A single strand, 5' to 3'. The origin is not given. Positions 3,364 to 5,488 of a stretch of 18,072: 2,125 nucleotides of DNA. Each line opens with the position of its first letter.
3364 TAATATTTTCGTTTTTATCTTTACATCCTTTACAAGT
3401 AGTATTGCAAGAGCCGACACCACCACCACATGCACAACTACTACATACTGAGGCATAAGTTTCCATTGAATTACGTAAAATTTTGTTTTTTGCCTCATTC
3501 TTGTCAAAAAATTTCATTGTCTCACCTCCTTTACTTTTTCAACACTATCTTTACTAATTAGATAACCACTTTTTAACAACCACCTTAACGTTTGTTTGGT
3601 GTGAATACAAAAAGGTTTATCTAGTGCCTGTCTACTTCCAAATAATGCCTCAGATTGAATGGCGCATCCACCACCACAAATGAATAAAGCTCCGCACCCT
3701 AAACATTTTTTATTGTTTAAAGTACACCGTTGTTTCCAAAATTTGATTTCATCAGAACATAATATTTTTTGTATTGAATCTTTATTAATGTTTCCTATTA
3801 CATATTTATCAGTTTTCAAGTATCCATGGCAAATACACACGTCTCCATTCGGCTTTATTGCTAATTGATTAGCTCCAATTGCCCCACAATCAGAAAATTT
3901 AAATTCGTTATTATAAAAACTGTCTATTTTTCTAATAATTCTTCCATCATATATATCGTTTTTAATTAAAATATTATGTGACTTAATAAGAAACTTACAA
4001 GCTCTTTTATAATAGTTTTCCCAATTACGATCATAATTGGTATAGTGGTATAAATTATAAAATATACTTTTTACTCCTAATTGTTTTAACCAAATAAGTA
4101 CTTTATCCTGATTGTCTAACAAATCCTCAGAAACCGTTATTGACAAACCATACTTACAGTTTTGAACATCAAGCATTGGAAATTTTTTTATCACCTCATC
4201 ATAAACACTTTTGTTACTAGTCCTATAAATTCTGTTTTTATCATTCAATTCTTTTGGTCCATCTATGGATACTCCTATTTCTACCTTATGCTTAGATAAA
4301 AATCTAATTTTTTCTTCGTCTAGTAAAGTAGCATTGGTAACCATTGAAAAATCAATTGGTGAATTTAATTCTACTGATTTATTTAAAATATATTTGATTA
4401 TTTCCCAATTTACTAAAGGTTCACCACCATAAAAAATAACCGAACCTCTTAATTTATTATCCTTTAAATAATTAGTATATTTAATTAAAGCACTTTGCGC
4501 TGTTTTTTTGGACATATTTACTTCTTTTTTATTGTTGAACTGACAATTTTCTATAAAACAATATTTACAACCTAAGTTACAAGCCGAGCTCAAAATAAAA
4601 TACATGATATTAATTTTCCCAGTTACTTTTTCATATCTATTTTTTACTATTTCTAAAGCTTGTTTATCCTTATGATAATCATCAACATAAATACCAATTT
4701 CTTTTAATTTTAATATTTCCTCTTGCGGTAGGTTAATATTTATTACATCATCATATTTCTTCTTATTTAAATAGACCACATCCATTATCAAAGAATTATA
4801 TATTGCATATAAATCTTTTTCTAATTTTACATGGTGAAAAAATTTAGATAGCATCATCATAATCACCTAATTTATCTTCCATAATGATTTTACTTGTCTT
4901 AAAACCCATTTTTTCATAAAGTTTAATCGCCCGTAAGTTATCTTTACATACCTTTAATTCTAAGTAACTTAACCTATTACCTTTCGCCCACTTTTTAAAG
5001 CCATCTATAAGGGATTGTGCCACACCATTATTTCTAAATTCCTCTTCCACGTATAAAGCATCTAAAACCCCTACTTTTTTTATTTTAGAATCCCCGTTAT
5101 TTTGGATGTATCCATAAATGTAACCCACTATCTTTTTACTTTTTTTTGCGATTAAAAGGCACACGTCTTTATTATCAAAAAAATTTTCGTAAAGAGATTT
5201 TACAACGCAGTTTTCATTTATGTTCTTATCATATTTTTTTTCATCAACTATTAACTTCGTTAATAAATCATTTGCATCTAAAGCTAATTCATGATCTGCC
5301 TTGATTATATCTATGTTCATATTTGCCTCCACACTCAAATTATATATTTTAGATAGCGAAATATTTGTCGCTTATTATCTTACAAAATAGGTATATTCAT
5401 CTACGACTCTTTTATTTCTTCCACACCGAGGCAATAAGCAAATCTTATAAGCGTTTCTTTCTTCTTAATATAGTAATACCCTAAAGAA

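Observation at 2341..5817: Compact five-gene radical-SAM/SPASM RiPP-like islet between uvrA and the lgt-trxB block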

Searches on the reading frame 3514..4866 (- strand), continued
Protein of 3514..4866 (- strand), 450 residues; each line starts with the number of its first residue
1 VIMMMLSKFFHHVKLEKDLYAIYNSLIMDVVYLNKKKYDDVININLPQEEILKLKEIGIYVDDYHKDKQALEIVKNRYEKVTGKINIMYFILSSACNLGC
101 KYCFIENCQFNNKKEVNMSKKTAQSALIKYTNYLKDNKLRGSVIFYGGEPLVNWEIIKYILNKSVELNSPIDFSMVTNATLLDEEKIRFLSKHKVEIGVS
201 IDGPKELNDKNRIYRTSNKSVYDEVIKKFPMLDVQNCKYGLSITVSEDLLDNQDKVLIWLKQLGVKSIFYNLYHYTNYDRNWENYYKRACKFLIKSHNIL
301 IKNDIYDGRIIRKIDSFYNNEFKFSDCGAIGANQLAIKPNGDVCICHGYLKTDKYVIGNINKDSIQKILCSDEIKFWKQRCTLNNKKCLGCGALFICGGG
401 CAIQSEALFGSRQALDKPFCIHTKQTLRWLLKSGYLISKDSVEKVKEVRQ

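Call 59: fold_search(model_id=the predicted structure, library=pdb)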
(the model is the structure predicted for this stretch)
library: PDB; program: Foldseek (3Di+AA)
matches with E <= 10: 1418; with E <= 0.001: 104
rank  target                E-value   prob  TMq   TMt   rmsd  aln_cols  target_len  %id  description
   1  5why_B                3.2e-20  1.00  0.68  0.72   8.3       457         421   22  Structural Insights into Thioether Bond Formation in the Biosynthesis of Sactipeptides (released 2017-07-26)
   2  8vpo                  5.4e-20  1.00  0.72  0.73   4.5       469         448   21  X-Ray Crystal Structure of TigE from Paramaledivibacter caminithermalis (released 2024-02-07)
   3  5why_A                5.4e-20  1.00  0.68  0.73   8.1       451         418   22  Structural Insights into Thioether Bond Formation in the Biosynthesis of Sactipeptides (released 2017-07-26)
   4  5wgg_A                1.4e-19  1.00  0.70  0.71   7.7       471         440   22  Structural Insights into Thioether Bond Formation in the Biosynthesis of Sactipeptides (released 2017-07-26)
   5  4k36_A                1.2e-17  1.00  0.66  0.77   4.1       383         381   20  His6 tagged anSMEcpe with bound AdoMet (released 2013-05-08)
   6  4k38_A                2.2e-17  1.00  0.64  0.77   4.2       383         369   20  Native anSMEcpe with bound AdoMet and Kp18Cys peptide (released 2013-05-08)
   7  4k39_A                2.2e-17  1.00  0.63  0.77   4.0       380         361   20  Native anSMEcpe with bound AdoMet and Cp18Cys peptide (released 2013-05-08)
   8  4k37_B                2.4e-17  1.00  0.66  0.79   4.0       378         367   21  Native anSMEcpe with bound AdoMet (released 2013-05-08)
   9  4k37_A                3.1e-17  1.00  0.66  0.80   3.7       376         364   20  Native anSMEcpe with bound AdoMet (released 2013-05-08)
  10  4k36_B                8.1e-17  1.00  0.65  0.79   3.6       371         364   20  His6 tagged anSMEcpe with bound AdoMet (released 2013-05-08)
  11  4k39_B                1.0e-16  1.00  0.65  0.80   3.8       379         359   20  Native anSMEcpe with bound AdoMet and Cp18Cys peptide (released 2013-05-08)
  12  4k38_B                1.6e-16  1.00  0.63  0.77   4.1       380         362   21  Native anSMEcpe with bound AdoMet and Kp18Cys peptide (released 2013-05-08)
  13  9gm3_A                1.5e-15  1.00  0.66  0.77   3.9       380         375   19  Crystal structure of the complex formed between the radical SAM protein ChlB and the leader region of its precursor su (released 2025-06-25)
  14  9gmc_C                4.6e-15  1.00  0.66  0.78   3.8       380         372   18  Crystal structure of the complex formed between the radical SAM protein ChlB and the R3A mutant of ChlA (released 2025-06-25)
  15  5v1t_A                5.1e-15  1.00  0.55  0.56  13.3       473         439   18  Crystal structure of Streptococcus suis SuiB bound to precursor peptide SuiA (released 2017-08-30)
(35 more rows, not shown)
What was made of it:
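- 3514..4866 (-): Radical SAM/SPASM peptide maturase with an N-terminal RRE-like domain (probable start ATG 4854-4860). Foldseek: CteB 3e-20, TigE 5e-20 (call 59).
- On rSAM/SPASM RiPP maturase (general class): Full-length structural alignment to CteB and TigE (call 59).
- SPASM enzymes with this fold also make C-C crosslinks, cyclopropanes (TigE is the joint best structural hit, call 59) and formylglycine (anSME).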

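Call 62: search_protein_families(library=padloc, proteins=[window:3514-4854:-], max_evalue=0.01)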
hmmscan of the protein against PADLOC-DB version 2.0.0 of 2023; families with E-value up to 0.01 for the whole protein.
window:3514-4854:- (446 aa): 2 families
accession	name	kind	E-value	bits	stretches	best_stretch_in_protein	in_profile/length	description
PDLC02903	pVip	-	2.5e-15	54.7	1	86-239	4-143/257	Viperins not associated with kinases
PDLC02904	pVip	-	2.1e-14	51.7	1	84-232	5-140/262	Viperins associated with kinases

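Call 71: search_protein_families(library=pfam, proteins=[L081:8767-10470:+, L003:7917-8684:-, L007:5165-6004:+, L003:1873-3009:-], max_evalue=0.001)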
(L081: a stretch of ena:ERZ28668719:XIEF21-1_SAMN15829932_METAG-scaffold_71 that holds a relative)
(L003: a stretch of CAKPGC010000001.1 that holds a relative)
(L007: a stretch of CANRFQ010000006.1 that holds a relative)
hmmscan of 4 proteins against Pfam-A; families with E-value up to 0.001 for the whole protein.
L081:8767-10470:+ (567 aa): 0 families

L003:7917-8684:- (255 aa): 0 families

L007:5165-6004:+ (279 aa): 6 families
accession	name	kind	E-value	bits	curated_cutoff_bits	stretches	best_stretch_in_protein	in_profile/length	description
PF13847.12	Methyltransf_31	-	3.9e-13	49.8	27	1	98-190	3-108/145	Methyltransferase domain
PF13649.12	Methyltransf_25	-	9.4e-11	42.7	27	1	102-172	1-73/97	Methyltransferase domain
PF08241.18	Methyltransf_11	-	2e-10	41.6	21.2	1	103-189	1-93/95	Methyltransferase domain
PF21302.3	Zn_ribbon_RlmA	-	1.9e-08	34.6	27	1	19-61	2-43/44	RlmA, N-terminal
PF08242.18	Methyltransf_12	-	8.3e-06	26.9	30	1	103-170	1-72/98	Methyltransferase domain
PF01209.24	Ubie_methyltran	-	0.00032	20.6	20.1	1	94-167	43-120/233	ubiE/COQ5 methyltransferase family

L003:1873-3009:- (378 aa): 3 families
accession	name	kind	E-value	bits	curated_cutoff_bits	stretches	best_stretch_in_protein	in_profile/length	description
PF07508.19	Recombinase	-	7.6e-25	87.6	21.1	1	33-155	2-99/102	Recombinase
PF13408.12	Zn_ribbon_recom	-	1.8e-13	51.1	25.3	1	171-231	3-58/58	Recombinase zinc beta ribbon domain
PF14287.11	DUF4368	-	3.9e-07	30.6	25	1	324-376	6-66/67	Domain of unknown function (DUF4368)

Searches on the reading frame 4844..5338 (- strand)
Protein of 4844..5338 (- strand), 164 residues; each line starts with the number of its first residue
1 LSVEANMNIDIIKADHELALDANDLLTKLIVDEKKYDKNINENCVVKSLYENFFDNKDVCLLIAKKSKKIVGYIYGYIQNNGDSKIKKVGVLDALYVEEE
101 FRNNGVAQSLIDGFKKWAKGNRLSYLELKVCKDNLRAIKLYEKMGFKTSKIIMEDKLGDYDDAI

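Call 3: search_protein_families(library=pfam, proteins=[window:4844-5338:-], max_evalue=0.1)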
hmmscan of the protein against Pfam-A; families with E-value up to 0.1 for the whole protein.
window:4844-5338:- (164 aa): 7 families
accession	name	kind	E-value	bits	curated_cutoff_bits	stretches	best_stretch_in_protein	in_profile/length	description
PF00583.31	Acetyltransf_1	-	6.4e-19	68.8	20.7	1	49-146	24-116/116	Acetyltransferase (GNAT) family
PF13508.13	Acetyltransf_7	-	8.7e-13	48.9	27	1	60-147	4-83/84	Acetyltransferase (GNAT) domain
PF13673.13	Acetyltransf_10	-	9.1e-12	45.5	23.6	1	42-149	15-110/128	Acetyltransferase (GNAT) domain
PF13420.13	Acetyltransf_4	-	5e-07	30.3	24.3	1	58-151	49-139/155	Acetyltransferase (GNAT) domain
PF08445.16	FR47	-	4.8e-06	26.9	22.1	1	87-148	19-79/86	FR47-like protein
PF13302.13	Acetyltransf_3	-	1.3e-05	26.4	25.4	1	50-147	45-138/138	Acetyltransferase (GNAT) domain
PF14542.12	Acetyltransf_CG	-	0.083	13.5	30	0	89-122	24-57/80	GCN5-related N-acetyl-transferase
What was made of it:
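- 4844..5320 (-): GNAT N-acetyltransferase (158 aa from ATG 5320); its end overlaps the rSAM start. PF00583, E = 6e-19 (call 3).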

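Call 4: search_protein_families(library=ncbifam, proteins=[window:4844-5338:-], max_evalue=0.1)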
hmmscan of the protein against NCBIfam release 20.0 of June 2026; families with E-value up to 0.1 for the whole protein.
window:4844-5338:- (164 aa): 40 families (the best 25 are shown)
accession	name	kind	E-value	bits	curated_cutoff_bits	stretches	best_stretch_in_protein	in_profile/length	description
TIGR01575.1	rimI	equivalog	5.8e-14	52.4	86.4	1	50-152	24-118/132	ribosomal protein S18-alanine N-acetyltransferase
NF043067.1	AAC_6p_group_E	equivalog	3e-11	43.4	140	1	51-150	30-131/140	aminoglycoside 6'-N-acetyltransferase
NF033083.0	AAC_3_I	equivalog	2.8e-09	37.3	200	1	13-148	6-136/145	AAC(3)-I family aminoglycoside N-acetyltransferase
TIGR03103.1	trio_acet_GNAT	equivalog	4.3e-09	35.4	569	1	55-150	119-216/547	N-acetylglutaminylglutamine synthetase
NF002959.0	PRK03624.1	equivalog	2.7e-08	33.7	124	1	58-156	48-139/147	GNAT family acetyltransferase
NF008212.0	PRK10975.1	equivalog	4.2e-08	33.3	219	1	54-148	136-222/232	dTDP-4-amino-4,6-dideoxy-D-galactose acyltransferase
NF000358.1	sat2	exception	3e-07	30.4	360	1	53-151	49-145/174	streptothricin N-acetyltransferase Sat2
NF040503.1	resist_ArsN1a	equivalog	3.5e-07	30.1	170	1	52-151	40-138/159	arsinothricin resistance N-acetyltransferase ArsN1 family A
TIGR03448.1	mycothiol_MshD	equivalog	9e-07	28.5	163.1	1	50-150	192-289/294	mycothiol synthase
NF049894.1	CG3035_N_ac_Glu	equivalog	2.1e-06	27.2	280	1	92-148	235-291/300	N-acetylglutamate synthase, CG3035 family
NF007853.0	PRK10562.1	equivalog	3.7e-06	27.2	125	1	91-153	70-127/146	N-acetyltransferase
NF053587.1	SpmdActasePaiA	equivalog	5.9e-06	26.2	250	1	44-148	45-149/172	spermidine/spermine N(1)-acetyltransferase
NF007807.0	PRK10514.1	equivalog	9.2e-06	25.6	134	1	91-158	72-134/147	acetyltransferase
NF000360.1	sat4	exception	9.3e-06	25.8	380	1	52-150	65-157/180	streptothricin N-acetyltransferase Sat4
NF007527.0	PRK10140.1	equivalog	1.9e-05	24.6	236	1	53-148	45-138/162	N-acetyltransferase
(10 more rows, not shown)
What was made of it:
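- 4844..5320 (-): Best NCBIfam hit is RimI, 52 bits, below its cutoff of 86 (call 4).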

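Call 62: search_protein_families(library=padloc, proteins=[window:4844-5320:-], max_evalue=0.01)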
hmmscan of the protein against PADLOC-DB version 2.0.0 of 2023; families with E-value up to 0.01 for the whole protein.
window:4844-5320:- (158 aa): 0 families

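Call 63: search_protein_families(library=phrogs, proteins=[window:4844-5320:-], max_evalue=0.001)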
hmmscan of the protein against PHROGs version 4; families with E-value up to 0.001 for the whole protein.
window:4844-5320:- (158 aa): 4 families
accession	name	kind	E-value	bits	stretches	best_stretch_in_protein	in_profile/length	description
phrog_1249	-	other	1.1e-20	75.2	1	40-152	43-158/180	acetyltransferase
phrog_3810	-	other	3.1e-20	73.7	1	18-151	23-153/155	acetyltransferase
phrog_21214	-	other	5e-09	37.3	1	39-142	39-124/129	acetyltransferase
phrog_20341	-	other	9.8e-06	26.9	1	49-144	58-157/180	acetyltransferase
